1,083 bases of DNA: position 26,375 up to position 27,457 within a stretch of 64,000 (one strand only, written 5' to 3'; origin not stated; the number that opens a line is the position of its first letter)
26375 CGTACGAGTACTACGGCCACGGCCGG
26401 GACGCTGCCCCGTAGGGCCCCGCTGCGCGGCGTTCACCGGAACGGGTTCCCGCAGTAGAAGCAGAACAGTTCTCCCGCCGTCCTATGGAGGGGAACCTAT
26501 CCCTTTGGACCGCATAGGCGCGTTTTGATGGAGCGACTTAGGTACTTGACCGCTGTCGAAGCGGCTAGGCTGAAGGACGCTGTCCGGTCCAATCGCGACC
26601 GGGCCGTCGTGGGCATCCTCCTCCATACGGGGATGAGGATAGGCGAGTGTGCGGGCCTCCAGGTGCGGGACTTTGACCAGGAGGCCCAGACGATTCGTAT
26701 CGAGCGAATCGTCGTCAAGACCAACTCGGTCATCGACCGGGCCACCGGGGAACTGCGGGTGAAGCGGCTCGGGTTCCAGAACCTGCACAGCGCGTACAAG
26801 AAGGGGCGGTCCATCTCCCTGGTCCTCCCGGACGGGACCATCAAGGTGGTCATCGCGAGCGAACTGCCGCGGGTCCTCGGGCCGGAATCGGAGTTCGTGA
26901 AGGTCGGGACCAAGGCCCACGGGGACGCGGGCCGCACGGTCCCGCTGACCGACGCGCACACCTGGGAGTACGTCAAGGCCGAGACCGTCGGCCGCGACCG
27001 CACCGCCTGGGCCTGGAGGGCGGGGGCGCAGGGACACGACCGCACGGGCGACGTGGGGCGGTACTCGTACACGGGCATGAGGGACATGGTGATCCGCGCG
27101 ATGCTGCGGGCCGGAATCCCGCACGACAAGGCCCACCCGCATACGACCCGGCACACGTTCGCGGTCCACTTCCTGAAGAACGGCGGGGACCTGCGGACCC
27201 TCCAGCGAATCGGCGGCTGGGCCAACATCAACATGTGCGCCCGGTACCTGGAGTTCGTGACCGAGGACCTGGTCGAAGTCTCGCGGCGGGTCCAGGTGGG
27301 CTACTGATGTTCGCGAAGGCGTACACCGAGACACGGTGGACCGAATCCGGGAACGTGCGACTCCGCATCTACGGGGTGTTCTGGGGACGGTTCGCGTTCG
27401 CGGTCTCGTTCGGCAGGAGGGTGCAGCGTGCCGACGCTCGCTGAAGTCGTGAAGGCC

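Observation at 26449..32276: Intact 5.8-kb integrated element: candidate minimal archaeal provirus or satellite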

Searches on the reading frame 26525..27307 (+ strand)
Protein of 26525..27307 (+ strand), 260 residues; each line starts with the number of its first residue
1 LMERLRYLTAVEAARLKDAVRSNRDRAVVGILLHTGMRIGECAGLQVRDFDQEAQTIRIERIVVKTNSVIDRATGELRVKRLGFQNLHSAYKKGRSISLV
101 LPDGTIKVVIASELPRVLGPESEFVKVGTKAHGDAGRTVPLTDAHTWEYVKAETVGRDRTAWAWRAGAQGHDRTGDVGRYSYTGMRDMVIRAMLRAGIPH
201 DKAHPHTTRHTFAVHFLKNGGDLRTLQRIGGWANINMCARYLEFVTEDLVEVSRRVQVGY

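Call 9: search_protein_families(library=pfam, max_evalue=0.1, proteins=[window:26525-27307:+])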
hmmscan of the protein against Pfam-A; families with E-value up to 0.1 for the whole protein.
window:26525-27307:+ (260 aa): 1 family
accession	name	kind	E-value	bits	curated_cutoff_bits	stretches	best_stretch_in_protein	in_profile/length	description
PF00589.27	Phage_integrase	-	1.1e-23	84.3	27.1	2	179-242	104-166/172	Phage integrase family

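Call 10: search_protein_families(library=phrogs, max_evalue=0.1, proteins=[window:26525-27307:+])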
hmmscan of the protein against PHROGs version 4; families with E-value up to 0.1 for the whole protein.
window:26525-27307:+ (260 aa): 5 families
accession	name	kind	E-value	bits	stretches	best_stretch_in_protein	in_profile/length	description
phrog_216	-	integration and excision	1.8e-27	97.2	1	1-257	49-237/301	integrase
phrog_1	-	integration and excision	1.4e-26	95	1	4-245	267-436/611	integrase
phrog_7269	-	integration and excision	2.1e-08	34.9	1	194-249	20-74/89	integrase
phrog_35951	-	unknown function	7e-06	27.4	1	192-255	12-73/97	-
phrog_7685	-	integration and excision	0.005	17.4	1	201-248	179-226/240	integrase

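Call 26: find_related_loci(query=window:26525-27307:+, collection=viral_contigs, flank=8000)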
Query window:26525-27307:+ (260 aa) in viral_contigs; peptide patterns used: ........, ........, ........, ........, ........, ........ (x = any residue, [..] = any of these).
80 stretches matched a pattern; 42 encode a relative of the query (tblastn E <= 1e-3); 42 distinct loci.
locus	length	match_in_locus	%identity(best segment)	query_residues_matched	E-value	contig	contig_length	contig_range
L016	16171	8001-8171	47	18-74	2e-9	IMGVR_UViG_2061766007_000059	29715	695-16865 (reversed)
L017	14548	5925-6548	22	3-237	5e-9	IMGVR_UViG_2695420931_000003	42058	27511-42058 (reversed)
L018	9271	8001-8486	23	12-235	6e-8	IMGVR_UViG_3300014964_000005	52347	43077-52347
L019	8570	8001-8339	33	22-145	2e-6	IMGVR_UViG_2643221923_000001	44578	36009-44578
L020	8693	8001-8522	24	31-235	2e-6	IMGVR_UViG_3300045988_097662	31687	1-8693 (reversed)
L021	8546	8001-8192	37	29-106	3e-6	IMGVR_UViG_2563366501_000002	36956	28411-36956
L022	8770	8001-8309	30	31-145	4e-6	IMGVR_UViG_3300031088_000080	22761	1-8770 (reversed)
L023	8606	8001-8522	24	31-235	5e-6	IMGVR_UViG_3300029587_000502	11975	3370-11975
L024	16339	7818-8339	22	31-235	1e-5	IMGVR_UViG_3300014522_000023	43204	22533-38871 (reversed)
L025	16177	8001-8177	36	8-66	2e-5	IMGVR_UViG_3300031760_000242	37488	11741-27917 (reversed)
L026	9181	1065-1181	46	4-42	3e-5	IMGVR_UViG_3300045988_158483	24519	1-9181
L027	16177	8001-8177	36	8-66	2e-5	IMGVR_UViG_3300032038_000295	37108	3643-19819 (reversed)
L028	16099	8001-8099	58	31-63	2e-5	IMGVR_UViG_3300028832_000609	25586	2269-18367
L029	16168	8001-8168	35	196-252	4e-5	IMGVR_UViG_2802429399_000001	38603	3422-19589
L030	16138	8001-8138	37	8-53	5e-5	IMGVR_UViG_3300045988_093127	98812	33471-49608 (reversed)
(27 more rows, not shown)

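Call 30: find_homologous_proteins(query=window:26525-27307:+, max_evalue=1e-10)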
Query window:26525-27307:+ (260 aa): 20 proteins with E <= 1e-10 among 1156 candidates. Only proteins of 143 to 455 residues were searched: fused or split forms outside these lengths cannot appear, so this answer is no evidence that the protein stands alone or is whole; lengths 'longer' or 'shorter' looks for them.
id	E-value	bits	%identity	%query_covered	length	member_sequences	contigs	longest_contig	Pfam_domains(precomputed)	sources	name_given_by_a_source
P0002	5.4e-165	565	100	97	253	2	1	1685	PF00589.28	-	-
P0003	2.8e-127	441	76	100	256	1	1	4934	PF00589.28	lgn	-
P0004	4.4e-123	427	75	100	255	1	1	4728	PF00589.28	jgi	jgi:site-specific recombinase XerD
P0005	1.7e-116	406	72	100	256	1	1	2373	PF00589.28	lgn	-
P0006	1.0e-108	380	68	100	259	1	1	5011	PF00589.28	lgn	-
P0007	2.8e-103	363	65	100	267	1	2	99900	PF00589.28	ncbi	-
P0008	9.5e-97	341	63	100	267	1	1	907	PF00589.28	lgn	-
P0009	2.1e-90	320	60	100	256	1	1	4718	PF00589.28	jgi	-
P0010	5.6e-85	303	56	100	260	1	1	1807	PF00589.28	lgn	-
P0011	6.1e-81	289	55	98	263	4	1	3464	PF00589.28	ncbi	-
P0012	9.2e-81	289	55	98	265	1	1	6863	PF00589.28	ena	-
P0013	1.5e-77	278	55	100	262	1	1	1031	PF00589.28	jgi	-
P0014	3.8e-75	270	52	100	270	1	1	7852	PF00589.28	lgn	-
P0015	1.5e-74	269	49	98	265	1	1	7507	PF00589.28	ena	-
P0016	1.5e-73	265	49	98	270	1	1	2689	PF00589.28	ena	-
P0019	1.4e-59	219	46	100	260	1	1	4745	PF00589.28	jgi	jgi:integrase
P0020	1.1e-56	210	48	98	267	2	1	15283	PF00589.28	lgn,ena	-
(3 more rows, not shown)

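Call 32: find_encoding_contigs(protein=P0003, flank=10000, max_places=3)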
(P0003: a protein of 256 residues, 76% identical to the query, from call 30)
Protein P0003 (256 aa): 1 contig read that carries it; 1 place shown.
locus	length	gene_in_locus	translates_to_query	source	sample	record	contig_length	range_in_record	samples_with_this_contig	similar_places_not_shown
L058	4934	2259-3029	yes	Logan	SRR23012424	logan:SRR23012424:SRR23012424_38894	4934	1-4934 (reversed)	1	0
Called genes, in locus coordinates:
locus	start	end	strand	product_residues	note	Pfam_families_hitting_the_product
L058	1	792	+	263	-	?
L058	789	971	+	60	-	-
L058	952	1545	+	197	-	-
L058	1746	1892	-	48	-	-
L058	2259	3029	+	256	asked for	PF00589:Phage_integrase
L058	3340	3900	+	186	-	-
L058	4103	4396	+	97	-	-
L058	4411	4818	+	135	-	-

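Call 33: find_encoding_contigs(protein=P0004, flank=10000, max_places=3)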
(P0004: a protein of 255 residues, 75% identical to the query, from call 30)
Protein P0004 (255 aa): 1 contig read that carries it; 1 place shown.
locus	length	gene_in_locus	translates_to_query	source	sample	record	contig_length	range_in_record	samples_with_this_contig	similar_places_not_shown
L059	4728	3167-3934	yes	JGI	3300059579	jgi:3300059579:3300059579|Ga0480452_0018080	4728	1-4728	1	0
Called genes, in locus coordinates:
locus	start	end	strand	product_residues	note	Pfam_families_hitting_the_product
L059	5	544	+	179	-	-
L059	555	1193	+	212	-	-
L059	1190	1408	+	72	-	-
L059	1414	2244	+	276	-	-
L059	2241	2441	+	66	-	-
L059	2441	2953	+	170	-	-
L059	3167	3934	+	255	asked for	PF00589:Phage_integrase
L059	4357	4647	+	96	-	-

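Call 34: find_encoding_contigs(protein=P0006, flank=10000, max_places=3)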
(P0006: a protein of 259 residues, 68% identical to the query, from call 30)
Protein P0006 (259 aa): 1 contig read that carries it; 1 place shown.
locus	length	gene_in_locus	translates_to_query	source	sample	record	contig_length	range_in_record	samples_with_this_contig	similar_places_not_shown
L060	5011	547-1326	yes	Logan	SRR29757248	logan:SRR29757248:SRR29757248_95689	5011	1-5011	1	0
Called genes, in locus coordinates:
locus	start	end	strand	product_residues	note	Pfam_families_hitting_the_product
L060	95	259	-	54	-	-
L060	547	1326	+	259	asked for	PF00589:Phage_integrase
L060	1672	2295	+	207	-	-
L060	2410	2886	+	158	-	-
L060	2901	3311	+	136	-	-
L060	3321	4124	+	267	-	-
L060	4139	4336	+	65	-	-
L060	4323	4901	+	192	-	-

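Call 35: find_encoding_contigs(protein=P0007, flank=10000, max_places=3)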
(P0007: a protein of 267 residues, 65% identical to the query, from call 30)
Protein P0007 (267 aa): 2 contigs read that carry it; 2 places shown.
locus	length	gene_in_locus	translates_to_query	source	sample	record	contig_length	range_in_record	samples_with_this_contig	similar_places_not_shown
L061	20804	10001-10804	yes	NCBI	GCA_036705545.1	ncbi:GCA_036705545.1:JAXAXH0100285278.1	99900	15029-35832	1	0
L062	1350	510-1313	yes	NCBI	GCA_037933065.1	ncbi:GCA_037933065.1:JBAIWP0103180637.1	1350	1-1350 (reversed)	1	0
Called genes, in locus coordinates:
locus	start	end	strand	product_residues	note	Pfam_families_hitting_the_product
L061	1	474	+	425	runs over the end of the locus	PF07690:MFS_1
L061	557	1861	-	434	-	PF12679:ABC2_membrane_2, PF12698:ABC2_membrane_3, PF12730:ABC2_membrane_4, PF01061:ABC2_membrane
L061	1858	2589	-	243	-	PF00005:ABC_tran, PF13304:AAA_21 (weak)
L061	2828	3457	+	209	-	PF00406:ADK, PF13207:AAA_17, PF05191:ADK_lid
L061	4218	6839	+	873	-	PF18998:Flg_new_2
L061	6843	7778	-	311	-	PF02775:TPP_enzyme_C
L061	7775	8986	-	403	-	PF01855:POR_N, PF17147:PFOR_II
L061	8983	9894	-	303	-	PF01558:POR, PF00037:Fer4 (faint), PF13237:Fer4_10 (weak), PF14697:Fer4_21 (weak)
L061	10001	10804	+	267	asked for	PF00589:Phage_integrase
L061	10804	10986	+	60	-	-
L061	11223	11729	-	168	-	-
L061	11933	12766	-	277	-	-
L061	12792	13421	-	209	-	-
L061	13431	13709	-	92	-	-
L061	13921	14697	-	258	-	-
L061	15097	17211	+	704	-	PF01935:DUF87 (weak), PF05872:HerA_C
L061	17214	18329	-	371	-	PF04406:TP6A_N, PF20768:Topo_VI_alpha, PF21180:TOP6A-Spo11_Toprim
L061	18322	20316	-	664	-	PF02518:HATPase_c, PF13589:HATPase_c_3, PF09239:Topo-VIb_trans, PF18000:Top6b_C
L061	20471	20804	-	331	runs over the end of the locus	PF13240:Zn_Ribbon_1 (weak)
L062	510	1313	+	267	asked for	PF00589:Phage_integrase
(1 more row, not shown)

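Call 36: find_encoding_contigs(protein=P0009, flank=10000, max_places=3)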
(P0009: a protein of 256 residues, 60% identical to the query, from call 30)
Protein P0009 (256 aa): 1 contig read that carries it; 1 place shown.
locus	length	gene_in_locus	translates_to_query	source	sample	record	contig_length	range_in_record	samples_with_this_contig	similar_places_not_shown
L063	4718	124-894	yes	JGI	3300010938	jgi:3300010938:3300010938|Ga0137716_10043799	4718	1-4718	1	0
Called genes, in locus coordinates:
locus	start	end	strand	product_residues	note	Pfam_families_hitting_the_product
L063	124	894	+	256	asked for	PF00589:Phage_integrase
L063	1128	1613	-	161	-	-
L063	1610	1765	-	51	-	-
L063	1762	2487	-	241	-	-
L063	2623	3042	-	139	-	-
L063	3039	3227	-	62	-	-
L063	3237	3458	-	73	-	-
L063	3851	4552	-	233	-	-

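Call 37: find_encoding_contigs(protein=P0012, flank=10000, max_places=3)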
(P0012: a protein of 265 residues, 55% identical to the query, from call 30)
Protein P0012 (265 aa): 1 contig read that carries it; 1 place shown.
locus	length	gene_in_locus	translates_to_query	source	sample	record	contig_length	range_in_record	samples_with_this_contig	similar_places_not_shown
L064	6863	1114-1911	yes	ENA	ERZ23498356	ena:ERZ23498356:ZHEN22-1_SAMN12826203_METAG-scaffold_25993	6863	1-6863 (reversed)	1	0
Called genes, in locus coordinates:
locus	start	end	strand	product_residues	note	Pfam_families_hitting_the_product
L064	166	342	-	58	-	-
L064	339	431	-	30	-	-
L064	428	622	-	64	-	-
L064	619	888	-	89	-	-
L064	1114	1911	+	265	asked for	PF00589:Phage_integrase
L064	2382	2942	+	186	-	-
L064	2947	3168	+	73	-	-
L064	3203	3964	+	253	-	-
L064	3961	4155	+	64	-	-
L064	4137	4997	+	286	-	-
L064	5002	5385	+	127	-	-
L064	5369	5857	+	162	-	-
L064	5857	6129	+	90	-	-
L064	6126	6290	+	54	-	-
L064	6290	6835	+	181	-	-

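Call 38: find_encoding_contigs(protein=P0014, flank=10000, max_places=3)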
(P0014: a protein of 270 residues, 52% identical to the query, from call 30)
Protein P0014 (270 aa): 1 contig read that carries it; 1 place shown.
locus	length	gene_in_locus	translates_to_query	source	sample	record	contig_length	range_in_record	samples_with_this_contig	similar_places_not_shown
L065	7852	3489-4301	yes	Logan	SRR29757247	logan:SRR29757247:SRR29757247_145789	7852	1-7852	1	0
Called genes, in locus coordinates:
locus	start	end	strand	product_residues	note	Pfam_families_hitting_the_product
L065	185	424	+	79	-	-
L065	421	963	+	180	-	-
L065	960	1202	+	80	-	-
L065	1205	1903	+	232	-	-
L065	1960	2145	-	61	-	-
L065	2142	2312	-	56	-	-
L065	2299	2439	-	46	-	-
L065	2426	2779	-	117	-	-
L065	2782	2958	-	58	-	-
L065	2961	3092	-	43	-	-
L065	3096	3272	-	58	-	-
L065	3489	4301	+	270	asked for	PF00589:Phage_integrase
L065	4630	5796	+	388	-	-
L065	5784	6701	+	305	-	-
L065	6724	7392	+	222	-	-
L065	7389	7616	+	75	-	-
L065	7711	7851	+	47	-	?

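Call 39: find_encoding_contigs(protein=P0015, flank=10000, max_places=3)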
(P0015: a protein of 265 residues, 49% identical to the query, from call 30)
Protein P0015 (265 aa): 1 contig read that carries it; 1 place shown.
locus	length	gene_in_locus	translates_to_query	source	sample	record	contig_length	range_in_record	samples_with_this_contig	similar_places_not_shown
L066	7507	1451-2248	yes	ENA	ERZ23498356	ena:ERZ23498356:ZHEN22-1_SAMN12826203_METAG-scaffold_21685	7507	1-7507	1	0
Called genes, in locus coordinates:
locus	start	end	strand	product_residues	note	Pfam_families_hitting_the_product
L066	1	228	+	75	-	?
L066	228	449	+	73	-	-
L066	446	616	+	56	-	-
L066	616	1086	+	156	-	-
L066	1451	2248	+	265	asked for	PF00589:Phage_integrase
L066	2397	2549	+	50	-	-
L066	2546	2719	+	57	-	-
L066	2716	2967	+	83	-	-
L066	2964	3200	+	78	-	-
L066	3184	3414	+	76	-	-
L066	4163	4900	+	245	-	-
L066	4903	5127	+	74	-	-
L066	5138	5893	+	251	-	-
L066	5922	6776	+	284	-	-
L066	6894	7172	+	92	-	-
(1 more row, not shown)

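Call 40: find_encoding_contigs(protein=P0019, flank=10000, max_places=3)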
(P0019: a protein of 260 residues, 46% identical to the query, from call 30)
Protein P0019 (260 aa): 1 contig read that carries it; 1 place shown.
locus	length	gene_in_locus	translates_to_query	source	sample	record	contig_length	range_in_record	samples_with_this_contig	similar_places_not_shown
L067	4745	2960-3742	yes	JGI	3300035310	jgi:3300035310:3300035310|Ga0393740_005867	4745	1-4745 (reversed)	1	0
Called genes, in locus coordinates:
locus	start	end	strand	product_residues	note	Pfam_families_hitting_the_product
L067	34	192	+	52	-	-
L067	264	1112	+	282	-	-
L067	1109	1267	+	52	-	-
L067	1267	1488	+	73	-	-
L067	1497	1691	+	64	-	-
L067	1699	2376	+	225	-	-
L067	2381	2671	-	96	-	-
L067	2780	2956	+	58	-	-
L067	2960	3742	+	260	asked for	PF00589:Phage_integrase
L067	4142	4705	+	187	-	-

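Call 41: find_encoding_contigs(protein=P0020, flank=10000, max_places=3)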
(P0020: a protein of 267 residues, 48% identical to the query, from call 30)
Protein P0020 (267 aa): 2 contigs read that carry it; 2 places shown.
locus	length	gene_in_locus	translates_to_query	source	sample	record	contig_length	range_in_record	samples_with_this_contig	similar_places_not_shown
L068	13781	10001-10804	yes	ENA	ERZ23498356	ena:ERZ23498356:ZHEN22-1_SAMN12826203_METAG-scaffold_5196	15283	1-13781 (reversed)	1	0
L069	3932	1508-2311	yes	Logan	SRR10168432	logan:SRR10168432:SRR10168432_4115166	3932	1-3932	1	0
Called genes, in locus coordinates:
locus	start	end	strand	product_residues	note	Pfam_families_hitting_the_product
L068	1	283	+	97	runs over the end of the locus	-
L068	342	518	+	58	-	-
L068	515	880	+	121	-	-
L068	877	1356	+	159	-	-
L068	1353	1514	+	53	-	-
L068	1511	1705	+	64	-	-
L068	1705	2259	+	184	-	-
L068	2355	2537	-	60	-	-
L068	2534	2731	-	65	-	-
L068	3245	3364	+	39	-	-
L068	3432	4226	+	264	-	PF00589:Phage_integrase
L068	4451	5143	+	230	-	-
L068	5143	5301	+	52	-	-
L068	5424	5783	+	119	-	-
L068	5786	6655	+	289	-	-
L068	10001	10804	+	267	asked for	PF00589:Phage_integrase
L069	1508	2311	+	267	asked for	PF00589:Phage_integrase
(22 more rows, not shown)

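Call 63: find_related_loci(query=A2, collection=genome_contigs, flank=10000)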
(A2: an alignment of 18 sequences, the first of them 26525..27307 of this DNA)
Query A2 (260 aa) in genome_contigs; peptide patterns used: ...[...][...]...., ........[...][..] (x = any residue, [..] = any of these).
600 stretches matched a pattern (row limit reached: there are more); 465 encode a relative of the query (tblastn E <= 1e-3); the best 80 are kept; 80 distinct loci.
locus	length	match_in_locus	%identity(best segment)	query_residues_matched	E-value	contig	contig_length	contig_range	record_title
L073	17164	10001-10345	34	130-247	1e-12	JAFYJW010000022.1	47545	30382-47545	MAG: Synergistes sp. isolate RGIG7157 Water_buffalos_Abomasum-5__c407026, whole genome shotgun sequence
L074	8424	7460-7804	34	130-247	2e-12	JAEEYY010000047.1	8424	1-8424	MAG: Synergistes sp. isolate Tb.RUG.71 k141_1761968_flag=1_multi=11.0000_len=8424, whole genome shotgun sequence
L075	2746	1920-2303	33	121-255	5e-12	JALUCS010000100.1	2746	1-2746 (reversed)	MAG: candidate division WOR-3 bacterium isolate S143_maxbin2_scaf2bin.169 S143_NODE_50643_length_2746_cov_38.022528, who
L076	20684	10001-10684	26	8-249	4e-11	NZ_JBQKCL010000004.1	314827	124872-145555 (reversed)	Blautia sp. HCP3S3_H10_2 contig00004, whole genome shotgun sequence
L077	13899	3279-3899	27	6-241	4e-11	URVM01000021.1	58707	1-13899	uncultured Clostridiales bacterium isolate UMGS1389 genome assembly, contig: NODE_162_length_58707_cov_21.278047, whole 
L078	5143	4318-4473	52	196-247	6e-11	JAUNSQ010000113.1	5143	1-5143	MAG: Synergistaceae bacterium isolate S4R_St_45 NODE_5893_length_5143_cov_4.839623, whole genome shotgun sequence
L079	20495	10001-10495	34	18-254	6e-11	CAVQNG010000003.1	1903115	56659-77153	MAG: uncultured Acidobacteriota bacterium isolate MFD03804.bin.1.44 genome assembly, contig: contig_17616, whole genome 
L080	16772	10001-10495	44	18-254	8e-11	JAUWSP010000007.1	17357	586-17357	MAG: Acidobacteriota bacterium isolate CSMAG_2557 CSMAG_2557_k127_4866267_length_17357_cov_182.9539, whole genome shotgu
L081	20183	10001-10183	44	189-254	9e-11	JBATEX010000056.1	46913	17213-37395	MAG: Thermoanaerobaculia bacterium isolate MFD10345_ilm_asm_bin8 k127_153979, whole genome shotgun sequence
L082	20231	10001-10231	38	178-255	1e-10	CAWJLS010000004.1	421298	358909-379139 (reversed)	MAG: uncultured Acidobacteriota bacterium isolate MFD05684.bin.3.171 genome assembly, contig: contig_24759, whole genome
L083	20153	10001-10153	47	202-252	2e-10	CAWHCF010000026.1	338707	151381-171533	MAG: uncultured Acidobacteriota bacterium isolate MFD00962.bin.2.24 genome assembly, contig: contig_52741, whole genome 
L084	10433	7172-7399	38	178-254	2e-10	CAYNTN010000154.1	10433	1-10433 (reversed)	MAG TPA_asm: uncultured Ignavibacteriaceae bacterium isolate SRP173033_co3_149 genome assembly, contig: NODE_8756_length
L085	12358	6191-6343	47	204-254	3e-10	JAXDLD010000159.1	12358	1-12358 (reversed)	MAG: Acidobacteriota bacterium isolate BP_61 scaffold_2902243, whole genome shotgun sequence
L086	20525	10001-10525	35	11-255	3e-10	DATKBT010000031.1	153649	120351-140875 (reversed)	MAG TPA_asm: Thermoanaerobaculia bacterium isolate SMAG_U14427 k141_2651278, whole genome shotgun sequence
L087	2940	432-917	41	24-254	3e-10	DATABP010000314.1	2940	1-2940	MAG TPA_asm: Thermoanaerobaculia bacterium isolate SMAG_U6701 k141_252021, whole genome shotgun sequence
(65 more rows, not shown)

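Call 64: find_related_loci(query=A2, collection=metagenome_contigs, flank=10000)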
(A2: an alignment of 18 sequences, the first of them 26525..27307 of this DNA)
Query A2 (260 aa) in metagenome_contigs; peptide patterns used: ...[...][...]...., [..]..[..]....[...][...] (x = any residue, [..] = any of these).
598 stretches matched a pattern (row limit reached: there are more); 438 encode a relative of the query (tblastn E <= 1e-3); the best 80 are kept; 80 distinct loci.
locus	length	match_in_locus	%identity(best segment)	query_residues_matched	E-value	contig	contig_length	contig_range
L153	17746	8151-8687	30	63-254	3e-12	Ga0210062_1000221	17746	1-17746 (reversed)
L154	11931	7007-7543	30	63-254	7e-12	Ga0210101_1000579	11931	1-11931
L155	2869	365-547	44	189-254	2e-11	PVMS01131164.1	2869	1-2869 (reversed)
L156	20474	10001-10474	40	24-254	3e-11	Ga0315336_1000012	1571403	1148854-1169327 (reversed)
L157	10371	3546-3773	40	178-254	4e-11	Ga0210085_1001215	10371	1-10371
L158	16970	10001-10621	27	6-241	4e-11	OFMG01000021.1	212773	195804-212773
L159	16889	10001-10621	27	6-241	4e-11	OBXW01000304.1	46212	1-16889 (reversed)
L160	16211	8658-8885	38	178-254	5e-11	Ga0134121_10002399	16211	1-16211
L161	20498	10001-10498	49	18-254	5e-11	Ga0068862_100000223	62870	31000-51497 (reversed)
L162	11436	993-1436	33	124-257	6e-11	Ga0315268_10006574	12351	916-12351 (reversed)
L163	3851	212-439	38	178-254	6e-11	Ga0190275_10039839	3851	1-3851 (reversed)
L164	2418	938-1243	34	162-254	1e-10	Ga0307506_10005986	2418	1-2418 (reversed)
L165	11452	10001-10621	26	6-241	1e-10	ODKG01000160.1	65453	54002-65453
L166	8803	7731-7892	48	202-255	2e-10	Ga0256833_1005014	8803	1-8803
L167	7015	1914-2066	47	204-254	2e-10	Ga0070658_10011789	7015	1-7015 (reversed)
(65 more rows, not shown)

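Call 83: search_protein_families(library=ncbifam, max_evalue=0.1, proteins=[window:26525-27307:+])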
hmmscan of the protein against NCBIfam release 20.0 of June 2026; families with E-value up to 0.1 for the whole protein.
window:26525-27307:+ (260 aa): 10 families
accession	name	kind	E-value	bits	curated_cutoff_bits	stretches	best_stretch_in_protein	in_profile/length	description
NF040815.2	recomb_XerA_Arch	equivalog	1.2e-23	84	220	2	179-251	190-261/263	site-specific tyrosine recombinase/integron integrase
TIGR02224.1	recomb_XerC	equivalog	1.8e-18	66.9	335.15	2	183-252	217-285/295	tyrosine recombinase XerC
TIGR02225.1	recomb_XerD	equivalog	1.1e-16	61.1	329.6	2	187-254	218-284/290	site-specific tyrosine recombinase XerD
NF001399.0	PRK00283.1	subfamily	2.5e-16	59.8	279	2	188-253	227-292/300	tyrosine recombinase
TIGR02249.1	integrase_gron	subfamily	5.5e-14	52.2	265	2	173-241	228-297/315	integron integrase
NF002331.0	PRK01287.1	subfamily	3.6e-10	39.4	371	2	183-250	251-318/365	site-specific tyrosine recombinase XerC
NF011946.0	PRK15417.1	equivalog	6.5e-10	38.7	435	1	130-243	203-314/337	integron integrase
NF003462.0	PRK05084.1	equivalog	3.7e-09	35.8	267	1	22-69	194-241/360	tyrosine recombinase XerS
NF007371.0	PRK09871.1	subfamily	5.5e-07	29.3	222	2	2-63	1-66/198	tyrosine-type DNA invertase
NF007370.0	PRK09870.1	subfamily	0.0027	17.3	221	0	21-63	30-72/200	tyrosine-type DNA invertase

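Call 89: search_protein_families(library=phrogs, max_evalue=0.01, proteins=[L060:1672-2295:+, L060:3321-4124:+, L067:264-1112:+, L064:4137-4997:+, L064:3203-3964:+, L065:4630-5796:+, L061:13921-14697:-, L064:2382-2942:+, L065:6724-7392:+, L065:421-963:+])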
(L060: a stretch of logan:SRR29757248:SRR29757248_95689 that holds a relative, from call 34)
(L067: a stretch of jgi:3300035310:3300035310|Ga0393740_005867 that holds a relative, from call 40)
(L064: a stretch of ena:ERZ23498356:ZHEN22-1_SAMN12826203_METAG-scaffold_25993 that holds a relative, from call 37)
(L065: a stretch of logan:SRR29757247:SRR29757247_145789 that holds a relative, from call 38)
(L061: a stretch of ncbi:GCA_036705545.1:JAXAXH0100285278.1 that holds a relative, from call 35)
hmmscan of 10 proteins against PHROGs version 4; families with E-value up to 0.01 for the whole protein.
L060:1672-2295:+ (207 aa): 0 families

L060:3321-4124:+ (267 aa): 0 families

L067:264-1112:+ (282 aa): 0 families

L064:4137-4997:+ (286 aa): 0 families

L064:3203-3964:+ (253 aa): 0 families

L065:4630-5796:+ (388 aa): 0 families

L061:13921-14697:- (258 aa): 0 families

L064:2382-2942:+ (186 aa): 0 families

L065:6724-7392:+ (222 aa): 0 families

L065:421-963:+ (180 aa): 0 families

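Call 90: search_protein_families(library=pfam, max_evalue=0.01, proteins=[L060:1672-2295:+, L060:3321-4124:+, L067:264-1112:+, L064:4137-4997:+, L064:3203-3964:+, L065:4630-5796:+, L061:13921-14697:-, L064:2382-2942:+, L065:6724-7392:+, L065:421-963:+])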
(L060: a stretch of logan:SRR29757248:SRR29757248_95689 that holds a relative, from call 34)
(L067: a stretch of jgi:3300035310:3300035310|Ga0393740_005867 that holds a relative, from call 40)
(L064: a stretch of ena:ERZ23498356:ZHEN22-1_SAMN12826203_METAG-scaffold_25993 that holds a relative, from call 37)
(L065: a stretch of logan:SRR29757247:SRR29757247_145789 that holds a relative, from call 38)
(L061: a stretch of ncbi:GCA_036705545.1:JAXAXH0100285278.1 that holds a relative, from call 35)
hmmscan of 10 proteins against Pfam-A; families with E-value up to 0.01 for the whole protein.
L060:1672-2295:+ (207 aa): 0 families

L060:3321-4124:+ (267 aa): 0 families

L067:264-1112:+ (282 aa): 0 families

L064:4137-4997:+ (286 aa): 0 families

L064:3203-3964:+ (253 aa): 0 families

L065:4630-5796:+ (388 aa): 0 families

L061:13921-14697:- (258 aa): 0 families

L064:2382-2942:+ (186 aa): 0 families

L065:6724-7392:+ (222 aa): 0 families

L065:421-963:+ (180 aa): 0 families

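Call 117: search_dna_similar(query=window:26525-27307:+, collection=phages, mode=protein, max_evalue=1e-8, max_rows=12)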
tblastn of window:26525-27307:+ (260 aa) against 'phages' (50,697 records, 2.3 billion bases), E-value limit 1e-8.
No match.
